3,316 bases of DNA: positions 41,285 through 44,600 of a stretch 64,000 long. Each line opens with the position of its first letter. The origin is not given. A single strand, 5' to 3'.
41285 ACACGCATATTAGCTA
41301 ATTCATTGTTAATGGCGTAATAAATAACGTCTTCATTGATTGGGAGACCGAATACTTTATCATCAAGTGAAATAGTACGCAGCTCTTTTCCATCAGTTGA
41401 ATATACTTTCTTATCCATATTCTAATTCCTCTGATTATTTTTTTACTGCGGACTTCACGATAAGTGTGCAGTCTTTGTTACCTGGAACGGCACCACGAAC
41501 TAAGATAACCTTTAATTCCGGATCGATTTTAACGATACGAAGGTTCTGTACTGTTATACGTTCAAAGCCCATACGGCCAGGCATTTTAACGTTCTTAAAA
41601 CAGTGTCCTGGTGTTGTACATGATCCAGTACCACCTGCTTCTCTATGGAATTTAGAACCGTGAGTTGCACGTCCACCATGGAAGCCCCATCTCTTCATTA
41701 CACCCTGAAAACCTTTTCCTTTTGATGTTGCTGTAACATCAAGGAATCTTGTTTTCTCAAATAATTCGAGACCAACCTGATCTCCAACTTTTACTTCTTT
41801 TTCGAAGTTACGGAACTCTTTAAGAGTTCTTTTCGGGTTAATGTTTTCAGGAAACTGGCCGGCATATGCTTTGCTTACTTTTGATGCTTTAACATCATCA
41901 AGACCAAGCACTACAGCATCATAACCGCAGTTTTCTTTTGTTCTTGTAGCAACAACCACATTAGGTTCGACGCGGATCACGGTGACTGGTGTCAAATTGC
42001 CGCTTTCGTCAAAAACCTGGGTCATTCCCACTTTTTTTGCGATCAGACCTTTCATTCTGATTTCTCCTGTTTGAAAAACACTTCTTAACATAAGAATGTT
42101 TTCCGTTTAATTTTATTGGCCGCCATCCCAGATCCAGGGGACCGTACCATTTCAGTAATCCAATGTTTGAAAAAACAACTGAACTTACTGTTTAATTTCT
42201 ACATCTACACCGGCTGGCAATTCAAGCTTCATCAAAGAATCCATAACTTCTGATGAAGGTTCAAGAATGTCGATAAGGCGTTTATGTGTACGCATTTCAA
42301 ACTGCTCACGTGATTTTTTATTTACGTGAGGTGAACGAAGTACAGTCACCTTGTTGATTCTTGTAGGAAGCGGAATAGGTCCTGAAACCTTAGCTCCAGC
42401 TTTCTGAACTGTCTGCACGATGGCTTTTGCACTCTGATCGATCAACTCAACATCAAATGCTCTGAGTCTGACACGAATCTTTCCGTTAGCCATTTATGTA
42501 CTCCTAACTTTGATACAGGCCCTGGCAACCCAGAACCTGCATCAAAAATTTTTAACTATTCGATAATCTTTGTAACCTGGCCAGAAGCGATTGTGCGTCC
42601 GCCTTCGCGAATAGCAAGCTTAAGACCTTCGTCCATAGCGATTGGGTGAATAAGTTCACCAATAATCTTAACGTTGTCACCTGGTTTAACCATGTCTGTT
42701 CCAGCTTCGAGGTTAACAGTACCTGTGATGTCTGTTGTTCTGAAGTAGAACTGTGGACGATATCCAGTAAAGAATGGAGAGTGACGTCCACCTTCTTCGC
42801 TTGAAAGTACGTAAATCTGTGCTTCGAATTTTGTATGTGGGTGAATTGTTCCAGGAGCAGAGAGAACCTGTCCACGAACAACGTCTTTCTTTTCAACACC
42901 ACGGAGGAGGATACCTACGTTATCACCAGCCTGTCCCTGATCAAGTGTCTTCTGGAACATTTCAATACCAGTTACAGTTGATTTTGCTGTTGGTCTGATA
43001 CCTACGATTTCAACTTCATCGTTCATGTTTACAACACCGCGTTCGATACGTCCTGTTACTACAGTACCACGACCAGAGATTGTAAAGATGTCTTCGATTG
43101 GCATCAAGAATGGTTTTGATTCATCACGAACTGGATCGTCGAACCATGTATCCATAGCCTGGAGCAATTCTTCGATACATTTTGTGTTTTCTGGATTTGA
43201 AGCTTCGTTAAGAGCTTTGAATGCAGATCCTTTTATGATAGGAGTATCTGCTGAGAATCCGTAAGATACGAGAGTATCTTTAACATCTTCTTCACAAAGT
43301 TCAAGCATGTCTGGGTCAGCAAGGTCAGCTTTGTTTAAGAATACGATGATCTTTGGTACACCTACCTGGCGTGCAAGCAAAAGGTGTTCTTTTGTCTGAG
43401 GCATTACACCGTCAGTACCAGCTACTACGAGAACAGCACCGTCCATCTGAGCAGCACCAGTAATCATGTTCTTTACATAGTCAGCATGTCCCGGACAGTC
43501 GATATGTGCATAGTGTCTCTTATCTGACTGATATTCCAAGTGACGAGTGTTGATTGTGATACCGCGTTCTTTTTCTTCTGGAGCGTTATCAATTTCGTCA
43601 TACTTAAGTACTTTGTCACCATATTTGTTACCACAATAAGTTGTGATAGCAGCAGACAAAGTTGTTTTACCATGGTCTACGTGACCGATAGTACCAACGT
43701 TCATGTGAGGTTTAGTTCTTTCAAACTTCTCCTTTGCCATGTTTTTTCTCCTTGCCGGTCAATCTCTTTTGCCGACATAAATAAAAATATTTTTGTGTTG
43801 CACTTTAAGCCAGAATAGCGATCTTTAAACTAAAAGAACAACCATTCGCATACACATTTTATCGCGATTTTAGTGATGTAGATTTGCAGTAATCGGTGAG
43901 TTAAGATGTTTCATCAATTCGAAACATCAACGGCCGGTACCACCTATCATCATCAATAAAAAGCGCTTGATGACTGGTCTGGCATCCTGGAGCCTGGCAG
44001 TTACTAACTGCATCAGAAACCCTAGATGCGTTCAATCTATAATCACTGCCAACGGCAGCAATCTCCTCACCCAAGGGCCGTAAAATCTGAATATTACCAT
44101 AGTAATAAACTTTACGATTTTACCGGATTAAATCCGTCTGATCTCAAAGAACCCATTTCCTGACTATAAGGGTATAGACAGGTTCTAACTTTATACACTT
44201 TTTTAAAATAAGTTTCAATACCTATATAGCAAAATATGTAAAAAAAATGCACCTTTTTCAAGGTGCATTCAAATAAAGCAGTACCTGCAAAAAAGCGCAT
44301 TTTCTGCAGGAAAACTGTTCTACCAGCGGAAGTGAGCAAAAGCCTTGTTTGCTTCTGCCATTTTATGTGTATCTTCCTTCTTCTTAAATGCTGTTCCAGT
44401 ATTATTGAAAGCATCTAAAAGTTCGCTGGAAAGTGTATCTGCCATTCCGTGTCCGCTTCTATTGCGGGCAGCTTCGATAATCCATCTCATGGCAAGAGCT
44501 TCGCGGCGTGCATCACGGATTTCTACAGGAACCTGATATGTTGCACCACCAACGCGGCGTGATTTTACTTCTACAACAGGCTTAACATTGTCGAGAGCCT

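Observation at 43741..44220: ~440-nt ornate structured leader in the rpsG-tuf gap where fusA would normally be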

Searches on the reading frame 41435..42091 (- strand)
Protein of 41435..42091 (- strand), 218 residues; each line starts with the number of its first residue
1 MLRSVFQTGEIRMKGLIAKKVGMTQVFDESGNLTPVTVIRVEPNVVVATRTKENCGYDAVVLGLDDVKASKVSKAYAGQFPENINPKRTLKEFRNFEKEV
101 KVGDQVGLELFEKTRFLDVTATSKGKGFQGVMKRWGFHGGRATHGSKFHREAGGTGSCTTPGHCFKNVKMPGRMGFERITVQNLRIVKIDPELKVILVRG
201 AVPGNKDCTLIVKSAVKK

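Call 73: search_protein_families(library=ncbifam, proteins=[window:41435-42091:-], max_evalue=1e-10)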
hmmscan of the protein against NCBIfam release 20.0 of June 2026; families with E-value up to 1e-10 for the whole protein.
window:41435-42091:- (218 aa): 3 families
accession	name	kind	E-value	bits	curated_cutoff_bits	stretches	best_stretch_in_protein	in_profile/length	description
TIGR03625.1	L3_bact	equivalog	2e-77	259.6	142.9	1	15-213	1-202/202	50S ribosomal protein L3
TIGR03626.1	L3_arch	equivalog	6.4e-20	71.3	308.7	1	103-200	180-278/331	50S ribosomal protein L3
NF003261.0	PRK04231.1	equivalog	4.4e-18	65.1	341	1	102-200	187-286/342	50S ribosomal protein L3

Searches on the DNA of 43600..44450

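Call 5: search_rna_families(source=window, start=43600, end=44450, threshold=evalue, max_evalue=10, show_alignments=3)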
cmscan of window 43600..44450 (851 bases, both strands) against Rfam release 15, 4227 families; matches with E-value up to 10: 13.
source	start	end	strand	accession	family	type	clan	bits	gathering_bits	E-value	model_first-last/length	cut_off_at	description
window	43881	43959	-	RF01159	snoU18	Gene; snRNA; snoRNA; CD-box;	CL00047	18.2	47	4.3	1-71/71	no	Small nucleolar RNA U18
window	44201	44319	+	RF02911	Baculoviridae_NAE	Cis-reg;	-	17.7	51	6.1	55-179/200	no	Baculoviridae Nucleocapsid Assembly essential Element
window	44207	44279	+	RF02053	STnc430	Gene; sRNA;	-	17.6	47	5.5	1-162/162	no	Enterobacterial sRNA STnc430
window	44205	44326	-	RF03103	RAGATH-34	Gene; sRNA;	-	17.6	60.7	9.3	1-107/107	no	RAGATH-34 RNA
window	44125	44326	-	RF03159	RAGATH-7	Gene; sRNA;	-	17.2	111.8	0.29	1-208/208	no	RAGATH-7 RNA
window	43995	44051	-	RF01302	snoU36a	Gene; snRNA; snoRNA; CD-box;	CL00051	16.5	45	3.3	1-90/90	no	SnoRNA U36a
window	44196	44315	-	RF03155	TD-1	Cis-reg;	CL00124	16.5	64.5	6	1-120/120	no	TD-1 RNA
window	44242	44310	-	RF02348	tracrRNA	Gene; CRISPR;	-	16.1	70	9.9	1-92/92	no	Trans-activating crRNA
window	43856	43919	-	RF02300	TtnuCD24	Gene; snRNA; snoRNA; CD-box;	-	15.9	75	8.4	1-58/58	no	Tetrahymena snoRNA TtnuCD24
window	44232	44313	-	RF00051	mir-17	Gene; miRNA;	-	15.5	49.5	2.1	1-80/80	no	mir-17 microRNA precursor family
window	43729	43780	-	RF03156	L31-Firmicutes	Cis-reg; leader;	CL00118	15.3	33.3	2.2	1-32/32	no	L31-Firmicutes ribosomal protein leader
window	44242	44305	-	RF00697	mir-186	Gene; miRNA;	-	15.3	70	9.7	15-71/82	no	mir-186 microRNA precursor family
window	43905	43949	-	RF02111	IS009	Gene;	-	12.5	117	2.3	1-199/199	no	IS009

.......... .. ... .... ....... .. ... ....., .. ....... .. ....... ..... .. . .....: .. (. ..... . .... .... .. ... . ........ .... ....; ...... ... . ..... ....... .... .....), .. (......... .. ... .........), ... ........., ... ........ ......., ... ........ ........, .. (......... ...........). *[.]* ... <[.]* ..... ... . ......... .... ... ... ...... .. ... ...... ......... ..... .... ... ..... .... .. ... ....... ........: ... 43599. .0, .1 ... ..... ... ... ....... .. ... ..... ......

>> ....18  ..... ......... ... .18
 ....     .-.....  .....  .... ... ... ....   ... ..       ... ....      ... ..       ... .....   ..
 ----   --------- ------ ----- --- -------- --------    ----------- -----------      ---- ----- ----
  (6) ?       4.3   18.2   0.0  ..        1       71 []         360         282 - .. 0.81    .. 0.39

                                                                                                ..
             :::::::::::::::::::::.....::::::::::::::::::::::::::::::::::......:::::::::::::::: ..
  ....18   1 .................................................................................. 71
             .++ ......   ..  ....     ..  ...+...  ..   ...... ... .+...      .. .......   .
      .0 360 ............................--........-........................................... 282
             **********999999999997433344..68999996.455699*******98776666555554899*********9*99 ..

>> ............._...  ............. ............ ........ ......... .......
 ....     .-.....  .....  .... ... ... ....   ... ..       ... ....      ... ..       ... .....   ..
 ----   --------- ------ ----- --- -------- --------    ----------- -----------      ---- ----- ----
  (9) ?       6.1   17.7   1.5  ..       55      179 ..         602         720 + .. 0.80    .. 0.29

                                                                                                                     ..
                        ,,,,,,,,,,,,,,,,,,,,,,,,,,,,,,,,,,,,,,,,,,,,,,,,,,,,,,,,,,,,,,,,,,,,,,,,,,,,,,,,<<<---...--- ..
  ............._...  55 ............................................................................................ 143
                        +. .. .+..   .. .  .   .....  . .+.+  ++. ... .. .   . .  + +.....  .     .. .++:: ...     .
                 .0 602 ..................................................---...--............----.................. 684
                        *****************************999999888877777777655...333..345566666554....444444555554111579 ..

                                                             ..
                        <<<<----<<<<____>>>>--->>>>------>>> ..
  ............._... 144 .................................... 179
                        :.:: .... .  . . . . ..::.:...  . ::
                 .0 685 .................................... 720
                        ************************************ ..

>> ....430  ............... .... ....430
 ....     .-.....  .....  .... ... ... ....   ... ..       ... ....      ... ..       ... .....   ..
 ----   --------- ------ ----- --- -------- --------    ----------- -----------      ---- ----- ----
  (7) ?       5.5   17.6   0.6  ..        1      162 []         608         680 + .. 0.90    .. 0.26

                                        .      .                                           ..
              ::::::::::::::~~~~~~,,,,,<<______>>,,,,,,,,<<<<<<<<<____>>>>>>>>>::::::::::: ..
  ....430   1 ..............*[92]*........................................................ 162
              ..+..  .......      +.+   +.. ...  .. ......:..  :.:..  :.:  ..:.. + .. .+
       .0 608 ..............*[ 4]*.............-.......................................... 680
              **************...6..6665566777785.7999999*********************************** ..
